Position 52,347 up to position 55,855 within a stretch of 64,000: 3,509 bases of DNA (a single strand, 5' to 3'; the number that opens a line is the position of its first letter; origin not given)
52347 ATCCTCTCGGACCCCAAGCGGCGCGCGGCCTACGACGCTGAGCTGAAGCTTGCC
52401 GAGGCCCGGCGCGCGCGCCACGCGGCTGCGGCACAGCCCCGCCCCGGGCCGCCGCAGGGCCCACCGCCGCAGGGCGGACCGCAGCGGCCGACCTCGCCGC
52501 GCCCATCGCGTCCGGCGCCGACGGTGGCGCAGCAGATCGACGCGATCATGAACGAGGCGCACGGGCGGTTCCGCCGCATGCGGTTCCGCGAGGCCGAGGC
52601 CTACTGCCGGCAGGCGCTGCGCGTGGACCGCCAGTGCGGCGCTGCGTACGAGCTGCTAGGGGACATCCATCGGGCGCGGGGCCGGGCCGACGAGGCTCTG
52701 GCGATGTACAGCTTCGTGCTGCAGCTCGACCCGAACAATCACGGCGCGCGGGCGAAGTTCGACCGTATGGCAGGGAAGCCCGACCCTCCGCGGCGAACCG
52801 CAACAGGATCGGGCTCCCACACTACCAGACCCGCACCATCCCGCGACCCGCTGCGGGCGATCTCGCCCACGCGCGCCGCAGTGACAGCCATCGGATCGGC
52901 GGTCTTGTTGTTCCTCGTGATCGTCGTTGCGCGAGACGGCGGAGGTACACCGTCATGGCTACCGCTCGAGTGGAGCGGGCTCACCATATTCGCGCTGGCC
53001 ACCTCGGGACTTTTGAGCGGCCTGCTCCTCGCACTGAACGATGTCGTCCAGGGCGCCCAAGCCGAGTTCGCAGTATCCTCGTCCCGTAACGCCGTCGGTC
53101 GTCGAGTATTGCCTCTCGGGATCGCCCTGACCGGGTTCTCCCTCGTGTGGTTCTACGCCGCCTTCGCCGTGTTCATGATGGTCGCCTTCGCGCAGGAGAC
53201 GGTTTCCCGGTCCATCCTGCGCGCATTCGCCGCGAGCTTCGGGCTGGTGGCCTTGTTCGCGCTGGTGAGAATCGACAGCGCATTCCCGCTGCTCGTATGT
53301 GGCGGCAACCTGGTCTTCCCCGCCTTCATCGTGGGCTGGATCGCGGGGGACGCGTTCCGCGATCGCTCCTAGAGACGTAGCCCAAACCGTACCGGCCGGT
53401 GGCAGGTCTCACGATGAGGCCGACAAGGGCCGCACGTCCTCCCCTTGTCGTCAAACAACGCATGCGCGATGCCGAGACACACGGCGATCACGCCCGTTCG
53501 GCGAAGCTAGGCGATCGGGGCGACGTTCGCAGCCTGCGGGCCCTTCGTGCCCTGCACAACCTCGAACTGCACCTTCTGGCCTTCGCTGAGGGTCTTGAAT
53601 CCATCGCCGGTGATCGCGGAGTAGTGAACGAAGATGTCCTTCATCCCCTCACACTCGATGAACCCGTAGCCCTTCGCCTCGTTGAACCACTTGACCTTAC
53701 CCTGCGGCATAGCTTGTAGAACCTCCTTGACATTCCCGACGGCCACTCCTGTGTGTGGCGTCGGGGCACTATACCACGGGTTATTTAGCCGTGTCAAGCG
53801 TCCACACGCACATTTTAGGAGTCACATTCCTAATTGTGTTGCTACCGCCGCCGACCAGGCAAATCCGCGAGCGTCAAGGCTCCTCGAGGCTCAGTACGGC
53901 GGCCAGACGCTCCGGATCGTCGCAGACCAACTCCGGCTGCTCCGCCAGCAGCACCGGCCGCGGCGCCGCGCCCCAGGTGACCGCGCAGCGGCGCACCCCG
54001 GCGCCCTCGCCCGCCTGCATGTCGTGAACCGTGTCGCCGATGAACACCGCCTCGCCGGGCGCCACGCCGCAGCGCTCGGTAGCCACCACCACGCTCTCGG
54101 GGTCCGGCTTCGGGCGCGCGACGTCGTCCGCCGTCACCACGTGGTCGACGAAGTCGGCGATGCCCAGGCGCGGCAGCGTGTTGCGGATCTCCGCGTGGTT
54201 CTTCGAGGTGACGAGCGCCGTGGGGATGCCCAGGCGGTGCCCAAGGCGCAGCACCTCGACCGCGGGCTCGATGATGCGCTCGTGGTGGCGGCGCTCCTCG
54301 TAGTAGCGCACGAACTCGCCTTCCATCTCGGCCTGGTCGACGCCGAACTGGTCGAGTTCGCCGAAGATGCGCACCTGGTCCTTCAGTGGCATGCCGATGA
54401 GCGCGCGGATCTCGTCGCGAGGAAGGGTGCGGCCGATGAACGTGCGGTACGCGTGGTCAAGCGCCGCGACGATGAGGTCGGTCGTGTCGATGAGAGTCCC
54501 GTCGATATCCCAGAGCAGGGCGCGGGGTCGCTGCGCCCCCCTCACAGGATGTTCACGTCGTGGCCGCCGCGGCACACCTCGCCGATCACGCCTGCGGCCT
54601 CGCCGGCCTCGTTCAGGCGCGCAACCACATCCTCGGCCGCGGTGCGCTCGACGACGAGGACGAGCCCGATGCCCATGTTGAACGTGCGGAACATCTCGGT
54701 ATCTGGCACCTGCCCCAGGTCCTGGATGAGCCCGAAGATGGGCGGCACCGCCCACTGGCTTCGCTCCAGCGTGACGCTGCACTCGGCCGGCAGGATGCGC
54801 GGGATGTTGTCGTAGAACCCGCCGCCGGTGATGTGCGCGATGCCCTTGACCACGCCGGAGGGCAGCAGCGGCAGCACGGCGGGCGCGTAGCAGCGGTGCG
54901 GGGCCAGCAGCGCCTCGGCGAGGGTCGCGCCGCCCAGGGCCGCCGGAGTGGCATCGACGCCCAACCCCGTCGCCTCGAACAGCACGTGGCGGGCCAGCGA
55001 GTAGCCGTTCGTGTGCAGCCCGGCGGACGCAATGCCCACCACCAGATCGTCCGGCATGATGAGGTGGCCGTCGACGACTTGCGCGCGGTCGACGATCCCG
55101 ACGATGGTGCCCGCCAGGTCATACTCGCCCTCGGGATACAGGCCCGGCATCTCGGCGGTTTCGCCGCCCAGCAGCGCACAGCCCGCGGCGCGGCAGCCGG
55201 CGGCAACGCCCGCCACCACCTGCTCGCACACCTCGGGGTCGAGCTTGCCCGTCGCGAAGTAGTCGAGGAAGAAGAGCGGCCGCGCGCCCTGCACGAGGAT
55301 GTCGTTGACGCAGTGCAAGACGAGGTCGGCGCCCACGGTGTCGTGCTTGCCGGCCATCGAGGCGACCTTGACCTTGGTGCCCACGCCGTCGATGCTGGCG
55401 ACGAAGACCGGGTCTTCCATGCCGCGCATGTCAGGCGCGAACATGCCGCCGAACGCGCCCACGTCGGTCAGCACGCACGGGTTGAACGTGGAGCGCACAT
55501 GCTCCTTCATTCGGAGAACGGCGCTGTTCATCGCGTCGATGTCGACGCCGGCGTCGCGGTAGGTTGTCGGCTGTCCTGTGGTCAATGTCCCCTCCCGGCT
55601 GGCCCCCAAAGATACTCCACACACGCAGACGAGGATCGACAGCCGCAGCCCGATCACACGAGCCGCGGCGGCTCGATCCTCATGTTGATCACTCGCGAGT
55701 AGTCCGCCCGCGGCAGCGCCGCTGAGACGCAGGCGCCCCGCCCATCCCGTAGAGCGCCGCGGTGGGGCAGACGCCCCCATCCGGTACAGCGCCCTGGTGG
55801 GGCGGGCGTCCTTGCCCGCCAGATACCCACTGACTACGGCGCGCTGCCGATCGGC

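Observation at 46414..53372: Four tandem GspF/PilC-type platform paralogues plus a J-domain membrane protein, with no ATPase, pilin or secretin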

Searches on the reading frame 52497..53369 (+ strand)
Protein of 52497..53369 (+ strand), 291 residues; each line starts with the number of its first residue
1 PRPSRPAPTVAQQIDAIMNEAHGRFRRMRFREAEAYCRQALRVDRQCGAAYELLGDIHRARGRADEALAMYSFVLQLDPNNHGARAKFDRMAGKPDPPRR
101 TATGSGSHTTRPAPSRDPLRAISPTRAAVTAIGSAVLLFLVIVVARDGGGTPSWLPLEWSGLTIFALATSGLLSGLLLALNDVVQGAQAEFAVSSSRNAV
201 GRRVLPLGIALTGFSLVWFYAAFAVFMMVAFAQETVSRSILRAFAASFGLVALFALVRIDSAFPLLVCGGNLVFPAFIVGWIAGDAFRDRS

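Call 42: search_protein_representatives(protein=window:52497-53369:+)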
Query: 291 residues. Proteins with E-value up to 0.001 (for the whole library): 5405; up to 1e-10: 480; up to 1e-30: 48. The best 150 are listed.
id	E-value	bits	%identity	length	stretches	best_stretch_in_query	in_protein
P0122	3.8e-133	459.9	76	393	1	2-290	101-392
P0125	3.8e-66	240.1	51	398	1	15-288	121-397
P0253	1.8e-65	237.9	46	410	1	12-288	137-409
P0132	4.0e-63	230.2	45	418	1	13-287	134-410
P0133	2.4e-60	221.1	45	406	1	11-288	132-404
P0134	1.1e-58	215.7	46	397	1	2-288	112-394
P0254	9.8e-57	209.2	44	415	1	4-289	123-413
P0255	2.2e-53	198.2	42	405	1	17-288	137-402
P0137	3.3e-52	194.4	42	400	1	3-288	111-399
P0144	5.7e-49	183.8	39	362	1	13-288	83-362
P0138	3.7e-48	181.1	42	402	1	1-288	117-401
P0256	2.2e-47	178.5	36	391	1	12-290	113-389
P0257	6.6e-46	173.7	40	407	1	6-285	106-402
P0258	7.4e-46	173.5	39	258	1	36-289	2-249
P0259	8.2e-46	173.4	40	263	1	26-288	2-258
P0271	5.1e-36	141.3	32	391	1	11-283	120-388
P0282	2.4e-32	129.2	32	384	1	9-288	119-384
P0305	1.4e-28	116.9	31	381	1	2-280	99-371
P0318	1.1e-26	110.6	29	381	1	12-288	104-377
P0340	1.7e-23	100.2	29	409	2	13-288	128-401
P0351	4.1e-22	95.7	29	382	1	17-288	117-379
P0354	7.7e-22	94.7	28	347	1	3-288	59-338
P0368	8.7e-21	91.3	27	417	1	8-290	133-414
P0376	8.2e-20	88.1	30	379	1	1-286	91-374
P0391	5.7e-19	85.3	28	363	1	12-285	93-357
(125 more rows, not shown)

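Call 43: list_cluster_members(proteins=[P0391, P0376, P0368, P0354, P0351, P0340, P0318, P0305, P0271, P0282])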
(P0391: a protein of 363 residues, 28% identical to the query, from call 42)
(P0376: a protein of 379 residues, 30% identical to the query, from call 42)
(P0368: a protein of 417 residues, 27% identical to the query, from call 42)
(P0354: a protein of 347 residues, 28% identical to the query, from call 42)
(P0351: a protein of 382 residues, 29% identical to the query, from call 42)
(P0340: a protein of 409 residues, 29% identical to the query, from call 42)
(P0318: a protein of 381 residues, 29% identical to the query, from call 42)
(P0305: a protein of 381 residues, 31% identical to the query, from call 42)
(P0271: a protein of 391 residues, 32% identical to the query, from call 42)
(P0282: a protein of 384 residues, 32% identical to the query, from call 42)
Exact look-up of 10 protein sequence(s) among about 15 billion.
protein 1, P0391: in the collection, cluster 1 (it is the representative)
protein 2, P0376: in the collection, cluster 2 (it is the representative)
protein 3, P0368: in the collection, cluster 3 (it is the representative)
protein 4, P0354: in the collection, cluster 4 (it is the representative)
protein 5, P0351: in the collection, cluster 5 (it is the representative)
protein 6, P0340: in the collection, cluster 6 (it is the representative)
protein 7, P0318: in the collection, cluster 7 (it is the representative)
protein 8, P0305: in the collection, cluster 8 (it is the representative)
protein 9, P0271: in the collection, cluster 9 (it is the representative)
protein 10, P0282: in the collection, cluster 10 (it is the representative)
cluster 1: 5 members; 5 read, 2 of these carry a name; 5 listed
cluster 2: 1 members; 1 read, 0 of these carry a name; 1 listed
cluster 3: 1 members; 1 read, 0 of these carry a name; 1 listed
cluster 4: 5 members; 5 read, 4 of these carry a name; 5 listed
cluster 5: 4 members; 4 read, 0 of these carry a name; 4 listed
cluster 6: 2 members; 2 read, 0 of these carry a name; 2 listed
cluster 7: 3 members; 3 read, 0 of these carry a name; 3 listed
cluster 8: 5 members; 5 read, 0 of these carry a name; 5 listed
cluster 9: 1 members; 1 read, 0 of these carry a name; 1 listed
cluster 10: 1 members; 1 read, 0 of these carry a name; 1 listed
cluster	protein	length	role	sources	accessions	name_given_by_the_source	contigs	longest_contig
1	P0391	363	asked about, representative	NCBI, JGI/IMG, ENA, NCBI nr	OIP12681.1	MAG: hypothetical protein AUJ96_00035 [Armatimonadetes bacterium CG2_30_66_41]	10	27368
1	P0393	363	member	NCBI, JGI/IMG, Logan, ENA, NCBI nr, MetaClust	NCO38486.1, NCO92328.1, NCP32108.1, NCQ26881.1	MAG: hypothetical protein COZ06_24555 [Armatimonadetes bacterium ... | DnaJ domain-containing protein [Armatimonadota bacterium] | \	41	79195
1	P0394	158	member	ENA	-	-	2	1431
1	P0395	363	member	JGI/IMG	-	-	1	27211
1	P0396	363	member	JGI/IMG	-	-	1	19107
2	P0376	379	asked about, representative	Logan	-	-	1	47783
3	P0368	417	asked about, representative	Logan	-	-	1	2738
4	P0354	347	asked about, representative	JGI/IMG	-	tetratricopeptide (TPR) repeat protein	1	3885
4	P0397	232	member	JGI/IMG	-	hypothetical protein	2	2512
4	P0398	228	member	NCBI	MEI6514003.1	MAG: hypothetical protein WCO51_12140, partial [bacterium]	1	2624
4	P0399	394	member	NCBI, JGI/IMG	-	curved DNA-binding protein CbpA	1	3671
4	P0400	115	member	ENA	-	-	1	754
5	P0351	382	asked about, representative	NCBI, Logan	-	-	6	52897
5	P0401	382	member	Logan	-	-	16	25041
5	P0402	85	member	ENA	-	-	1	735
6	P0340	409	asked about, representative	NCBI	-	-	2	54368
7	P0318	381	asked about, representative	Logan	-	-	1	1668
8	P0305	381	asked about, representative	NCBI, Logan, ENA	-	-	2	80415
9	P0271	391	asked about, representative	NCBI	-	-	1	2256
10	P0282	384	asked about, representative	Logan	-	-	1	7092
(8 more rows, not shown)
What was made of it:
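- On Cyanobacterial DnaJ3 (Sll1384)-type pilus-associated J protein: The named relatives of the TPR+TM region are all Armatimonadota (calls 42, 43).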

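Call 44: find_encoding_contigs(protein=P0391, flank=8000, max_places=3)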
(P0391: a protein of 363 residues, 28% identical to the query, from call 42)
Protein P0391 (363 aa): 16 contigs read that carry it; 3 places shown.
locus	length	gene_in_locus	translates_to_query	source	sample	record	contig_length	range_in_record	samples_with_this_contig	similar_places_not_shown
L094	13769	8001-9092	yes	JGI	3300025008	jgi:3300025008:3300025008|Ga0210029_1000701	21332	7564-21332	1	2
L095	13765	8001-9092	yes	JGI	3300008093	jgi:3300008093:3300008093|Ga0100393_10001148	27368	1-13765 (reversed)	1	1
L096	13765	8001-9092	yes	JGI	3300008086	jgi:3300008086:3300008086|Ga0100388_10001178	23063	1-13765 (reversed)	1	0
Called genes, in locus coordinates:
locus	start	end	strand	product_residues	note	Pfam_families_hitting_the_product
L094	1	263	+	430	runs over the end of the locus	PF03447:NAD_binding_3, PF00742:Homoserine_dh, PF01842:ACT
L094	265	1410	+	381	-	PF00291:PALP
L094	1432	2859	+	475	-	PF01171:ATP_bind_3, PF09179:TilS (weak), PF11734:TilS_C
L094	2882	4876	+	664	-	PF06480:FtsH_ext (faint), PF00004:AAA, PF07728:AAA_5 (weak), PF17862:AAA_lid_3, PF01434:Peptidase_M41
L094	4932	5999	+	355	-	PF12895:ANAPC3 (faint), PF14863:Alkyl_sulf_dimr (faint), PF07719:TPR_2 (faint), PF13429:TPR_15 (weak), PF13428:TPR_14 (weak), PF14559:TPR_19, PF13414:TPR_11, PF13432:TPR_16 (weak), +8 more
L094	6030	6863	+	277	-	PF00809:Pterin_bind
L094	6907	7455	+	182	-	PF01288:HPPK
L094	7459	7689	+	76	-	-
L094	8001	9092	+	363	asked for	PF00226:DnaJ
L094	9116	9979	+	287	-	PF02548:Pantoate_transf, PF01177:Asp_Glu_race (faint)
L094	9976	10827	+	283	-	PF02569:Pantoate_ligase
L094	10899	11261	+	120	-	PF02261:Asp_decarbox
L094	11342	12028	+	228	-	PF07638:Sigma70_ECF, PF04542:Sigma70_r2, PF08281:Sigma70_r4_2, PF04545:Sigma70_r4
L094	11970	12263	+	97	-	-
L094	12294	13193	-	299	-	PF00583:Acetyltransf_1, PF13673:Acetyltransf_10 (faint), PF13508:Acetyltransf_7, PF00583:Acetyltransf_1, PF13508:Acetyltransf_7, PF08445:FR47 (weak)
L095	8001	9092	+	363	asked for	PF00226:DnaJ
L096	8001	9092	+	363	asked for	PF00226:DnaJ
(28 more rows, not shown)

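Call 51: find_related_loci(query=A2, collection=metagenome_contigs, flank=8000)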
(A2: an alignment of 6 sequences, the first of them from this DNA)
Query A2 (291 aa) in metagenome_contigs; peptide patterns used: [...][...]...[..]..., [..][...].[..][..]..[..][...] (x = any residue, [..] = any of these).
600 stretches matched a pattern (row limit reached: there are more); 25 encode a relative of the query (tblastn E <= 1e-3); 25 distinct loci.
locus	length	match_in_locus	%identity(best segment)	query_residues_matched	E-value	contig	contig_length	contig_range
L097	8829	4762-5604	44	2-286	4e-64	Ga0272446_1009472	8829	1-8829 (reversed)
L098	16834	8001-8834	37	12-288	3e-52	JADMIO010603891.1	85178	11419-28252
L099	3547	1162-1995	38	12-291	4e-47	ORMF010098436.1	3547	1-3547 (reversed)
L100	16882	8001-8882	34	4-287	3e-39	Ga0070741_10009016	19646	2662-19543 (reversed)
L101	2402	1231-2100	34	17-288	9e-37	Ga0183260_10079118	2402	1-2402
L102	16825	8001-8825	28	1-288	1e-35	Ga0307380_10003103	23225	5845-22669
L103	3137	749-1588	33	17-291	5e-34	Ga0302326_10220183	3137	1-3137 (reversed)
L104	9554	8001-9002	30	3-288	7e-33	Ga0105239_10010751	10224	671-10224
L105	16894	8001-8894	31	17-288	1e-32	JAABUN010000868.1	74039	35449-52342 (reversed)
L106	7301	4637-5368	34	37-288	4e-31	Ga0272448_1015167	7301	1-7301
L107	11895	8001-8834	29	14-290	2e-26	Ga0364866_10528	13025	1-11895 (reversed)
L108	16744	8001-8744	31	29-288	7e-23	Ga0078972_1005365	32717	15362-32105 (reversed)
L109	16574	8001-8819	29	4-288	2e-22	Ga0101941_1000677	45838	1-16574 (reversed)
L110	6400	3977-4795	29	4-288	1e-22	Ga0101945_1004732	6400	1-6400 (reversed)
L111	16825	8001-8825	27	5-291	2e-22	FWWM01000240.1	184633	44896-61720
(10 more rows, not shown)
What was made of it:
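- Tried and rejected: A six-sequence alignment worked (call 51).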

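Call 78: search_protein_families(library=pfam, proteins=[L109:5224-6453:+, L109:6457-7653:+, L109:7581-8840:+, L105:7602-8909:+, L108:7617-8756:+], max_evalue=0.001)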
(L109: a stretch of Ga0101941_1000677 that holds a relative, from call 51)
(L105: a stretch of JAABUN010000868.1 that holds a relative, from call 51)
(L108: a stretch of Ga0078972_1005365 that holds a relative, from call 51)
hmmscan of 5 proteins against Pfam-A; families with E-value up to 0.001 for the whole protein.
L109:5224-6453:+ (409 aa): 1 family
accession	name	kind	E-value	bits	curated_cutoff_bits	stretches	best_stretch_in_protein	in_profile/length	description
PF00482.28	T2SSF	-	3e-35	121.4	25.2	2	77-199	1-123/125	Type II secretion system (T2SS), protein F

L109:6457-7653:+ (398 aa): 1 family
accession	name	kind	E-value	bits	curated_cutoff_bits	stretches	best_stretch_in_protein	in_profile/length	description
PF00482.28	T2SSF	-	3.9e-58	195.3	25.2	2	80-197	1-119/125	Type II secretion system (T2SS), protein F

L109:7581-8840:+ (419 aa): 6 families
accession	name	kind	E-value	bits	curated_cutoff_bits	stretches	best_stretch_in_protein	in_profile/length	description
PF00226.36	DnaJ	-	7.5e-25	87.3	27.8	1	33-94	1-63/63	DnaJ domain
PF13432.12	TPR_16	-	2.1e-07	31.7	32.7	1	154-213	3-62/65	Tetratricopeptide repeat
PF00515.34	TPR_1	-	1.4e-05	25.1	27.8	1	182-214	1-33/34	Tetratricopeptide repeat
PF07719.23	TPR_2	-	2.2e-05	24.7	27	0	182-214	1-33/34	Tetratricopeptide repeat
PF25063.1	ARM_TT21_C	-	6.3e-05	23.4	35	1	136-215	84-162/209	Tetratricopeptide repeat protein 21 C-terminal ARM domain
PF14559.12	TPR_19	-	0.00092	19.9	25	1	159-214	2-57/68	Tetratricopeptide repeat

L105:7602-8909:+ (435 aa): 9 families
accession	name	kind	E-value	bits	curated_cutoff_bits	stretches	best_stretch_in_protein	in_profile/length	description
PF00226.36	DnaJ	-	1.9e-20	73.1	27.8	1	6-68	1-63/63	DnaJ domain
PF13432.12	TPR_16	-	1.2e-08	35.6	32.7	1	135-198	1-64/65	Tetratricopeptide repeat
PF00515.34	TPR_1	-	1.5e-07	31.4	27.8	1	168-198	4-34/34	Tetratricopeptide repeat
PF07719.23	TPR_2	-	4.9e-07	29.8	27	0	167-198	3-34/34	Tetratricopeptide repeat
PF14559.12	TPR_19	-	1.6e-05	25.6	25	1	145-196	5-56/68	Tetratricopeptide repeat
PF25063.1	ARM_TT21_C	-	2.1e-05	24.9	35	1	135-199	99-163/209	Tetratricopeptide repeat protein 21 C-terminal ARM domain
PF13428.12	TPR_14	-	5e-05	24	23.5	0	167-205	3-41/44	Tetratricopeptide repeat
PF13424.12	TPR_12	-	5.6e-05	23.7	30.1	1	132-194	3-74/77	Tetratricopeptide repeat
PF13176.12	TPR_7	-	0.0006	20.2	27.9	0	167-192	1-26/36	Tetratricopeptide repeat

L108:7617-8756:+ (379 aa): 10 families
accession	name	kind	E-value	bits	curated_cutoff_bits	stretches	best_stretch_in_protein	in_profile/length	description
PF00226.36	DnaJ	-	9.9e-23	80.5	27.8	1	6-66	1-61/63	DnaJ domain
PF14559.12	TPR_19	-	1.3e-08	35.4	25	1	124-186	1-62/68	Tetratricopeptide repeat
PF13432.12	TPR_16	-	1.4e-05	25.8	32.7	1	120-179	3-62/65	Tetratricopeptide repeat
PF07719.23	TPR_2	-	3e-05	24.2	27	1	148-181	1-34/34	Tetratricopeptide repeat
PF13431.12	TPR_17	-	6.8e-05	23.3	24.4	1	136-169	1-34/34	Tetratricopeptide repeat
PF00515.34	TPR_1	-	8.1e-05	22.7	27.8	1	148-181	1-34/34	Tetratricopeptide repeat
PF13424.12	TPR_12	-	8.9e-05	23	30.1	1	122-172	18-69/77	Tetratricopeptide repeat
PF13181.12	TPR_8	-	0.00014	22.2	25.7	1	148-180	1-33/34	Tetratricopeptide repeat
PF13176.12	TPR_7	-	0.00025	21.4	27.9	0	150-172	1-23/36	Tetratricopeptide repeat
PF13414.12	TPR_11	-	0.00049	20.2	26.8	0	138-162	18-42/42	TPR repeat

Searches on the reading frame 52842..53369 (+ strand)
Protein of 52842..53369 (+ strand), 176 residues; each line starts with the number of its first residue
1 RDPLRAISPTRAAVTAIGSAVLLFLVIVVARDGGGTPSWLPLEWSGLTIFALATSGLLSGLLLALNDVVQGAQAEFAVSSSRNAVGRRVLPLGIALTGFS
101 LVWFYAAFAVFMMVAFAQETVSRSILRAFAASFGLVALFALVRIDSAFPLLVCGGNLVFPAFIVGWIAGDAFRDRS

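Call 81: predict_structure(alignment_id=A4)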
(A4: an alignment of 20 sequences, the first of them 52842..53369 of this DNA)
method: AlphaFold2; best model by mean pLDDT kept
length: 176 residues; sequences in the alignment: 20
mean_pLDDT: 88.0   pTM: 0.84
mean pLDDT of the five models: 88.0, 86.3, 86.3, 85.3, 80.8
residues with pLDDT >= 90: 118; 70-90: 38; 50-70: 17; < 50: 3
segments of 3 or more residues with pLDDT < 50: none
pLDDT, mean of each block of 10 residues (from residue 1): 67 92 94 84 92 97 92 69 59 89 95 93 94 97 94 97 95 80
secondary structure, 60 per line:
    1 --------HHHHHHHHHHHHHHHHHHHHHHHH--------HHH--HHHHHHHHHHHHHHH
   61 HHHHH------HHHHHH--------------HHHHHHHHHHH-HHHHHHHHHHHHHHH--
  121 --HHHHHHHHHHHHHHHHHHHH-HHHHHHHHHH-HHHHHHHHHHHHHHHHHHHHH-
elements in order: H9-32 H46-65 H72-77 H92-102 H104-118 H123-142 H144-153 H155-175

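Call 84: fold_search(model_id=the predicted structure, library=pdb)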
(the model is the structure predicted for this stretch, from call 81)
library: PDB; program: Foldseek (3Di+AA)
matches with E <= 10: 109; with E <= 0.001: 0
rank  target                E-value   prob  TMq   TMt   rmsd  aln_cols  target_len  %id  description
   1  7aqw_M                1.1e+00  0.08  0.19  0.16  16.5       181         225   13  Cryo-EM structure of Arabidopsis thaliana Complex-I (membrane tip) (released 2021-12-08)
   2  4onr                  1.9e+00  0.15  0.28  0.32  14.8       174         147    7  Crystal structure of Borrelia burgdorferi decorin-binding protein DbpA (released 2014-07-09)
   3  5a63_C                2.0e+00  0.07  0.21  0.17  18.1       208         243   17  Cryo-EM structure of the human gamma-secretase complex at 3.4 angstrom resolution. (released 2015-08-05)
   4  8j7v_B                2.5e+00  0.06  0.21  0.15  19.2       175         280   12  Cryo-EM structure of hZnT7-Fab complex in zinc-unbound state, determined in heterogeneous conformations- one subunit i (released 2023-09-20)
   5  9pmw_B                2.6e+00  0.10  0.23  0.18  15.3       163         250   18  Structure of HTTQ23-HAP40 complex bound to macrocycles HHL1, HD4 and HL2 (released 2025-08-20)
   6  8e7x_A                3.2e+00  0.03  0.16  0.18  16.9       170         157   16  RsTSPO A138F with one Heme bound (released 2023-03-29)
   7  8e7z_B                3.3e+00  0.05  0.19  0.21  15.9       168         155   17  RsTSPO mutant -A138F (released 2023-03-29)
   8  3qap                  3.3e+00  0.04  0.19  0.16  16.2       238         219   17  Crystal structure of Natronomonas pharaonis sensory rhodopsin II in the ground state (released 2011-09-14)
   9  3x0x_A                3.3e+00  0.03  0.16  0.09  18.7       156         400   10  Crystal structure of apo-DszC from Rhodococcus erythropolis D-1 (released 2015-02-25)
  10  8r5q_C                3.3e+00  0.02  0.13  0.09  17.6       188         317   14  Structure of apo TDO with a bound inhibitor (released 2024-01-17)
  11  2fic_A                3.5e+00  0.10  0.26  0.25  26.5       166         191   14  The crystal structure of the BAR domain from human Bin1/Amphiphysin II and its implications for molecular recognition (released 2006-11-14)
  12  8j7u_A                3.7e+00  0.05  0.21  0.15  19.8       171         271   11  Cryo-EM structure of hZnT7-Fab complex in zinc-bound state, determined in outward-facing conformation (released 2023-09-20)
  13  8ce1_B                3.8e+00  0.06  0.23  0.19  15.0       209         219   15  Cytochrome c maturation complex CcmABCD (released 2023-09-06)
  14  4o7g_B                4.0e+00  0.04  0.22  0.20  17.1       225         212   17  Crystal Structure of Ascorbate-bound Cytochrome b561, crystal soaked in 1 M L-ascorbate for 40 minutes (released 2014-02-05)
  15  4x28_C                4.0e+00  0.03  0.16  0.09  18.8       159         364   15  Crystal structure of the ChsE4-ChsE5 complex from Mycobacterium tuberculosis (released 2015-02-18)
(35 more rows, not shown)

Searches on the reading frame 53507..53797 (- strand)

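Call 14: search_protein_families(library=pfam, proteins=[window:53507-53797:-], max_evalue=0.001)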
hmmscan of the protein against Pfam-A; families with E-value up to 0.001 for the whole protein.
window:53507-53797:- (96 aa): 1 family
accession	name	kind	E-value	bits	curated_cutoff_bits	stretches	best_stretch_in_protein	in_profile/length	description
PF00313.28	CSD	-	4.8e-30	103.7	27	1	32-94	2-65/66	'Cold-shock' DNA-binding domain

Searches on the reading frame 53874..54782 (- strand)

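Call 14: search_protein_families(library=pfam, proteins=[window:53874-54782:-], max_evalue=0.001)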
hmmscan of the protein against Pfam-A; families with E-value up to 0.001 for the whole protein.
window:53874-54782:- (302 aa): 4 families
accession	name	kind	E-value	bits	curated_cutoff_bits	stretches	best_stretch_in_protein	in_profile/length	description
PF13419.12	HAD_2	-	2.8e-36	125.7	23.8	1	90-268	2-178/178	Haloacid dehalogenase-like hydrolase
PF00702.32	Hydrolase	-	8.8e-29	101.7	26.4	1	87-262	2-191/191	haloacid dehalogenase-like hydrolase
PF12710.13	HAD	-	3e-12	47.8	27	1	90-258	2-188/189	haloacid dehalogenase-like hydrolase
PF13242.12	Hydrolase_like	-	1.1e-10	41.8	22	1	224-289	3-71/75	HAD-hyrolase-like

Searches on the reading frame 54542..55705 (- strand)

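Call 14: search_protein_families(library=pfam, proteins=[window:54542-55705:-], max_evalue=0.001)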
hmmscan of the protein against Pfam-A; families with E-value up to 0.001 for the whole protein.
window:54542-55705:- (387 aa): 2 families
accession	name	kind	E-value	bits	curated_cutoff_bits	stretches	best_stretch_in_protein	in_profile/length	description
PF02769.27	AIRS_C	-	7.7e-30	104.6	23.1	1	218-382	2-150/156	AIR synthase related protein, C-terminal domain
PF00586.29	AIRS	-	8.3e-25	87.8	24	1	100-205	14-112/112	AIR synthase related protein, N-terminal domain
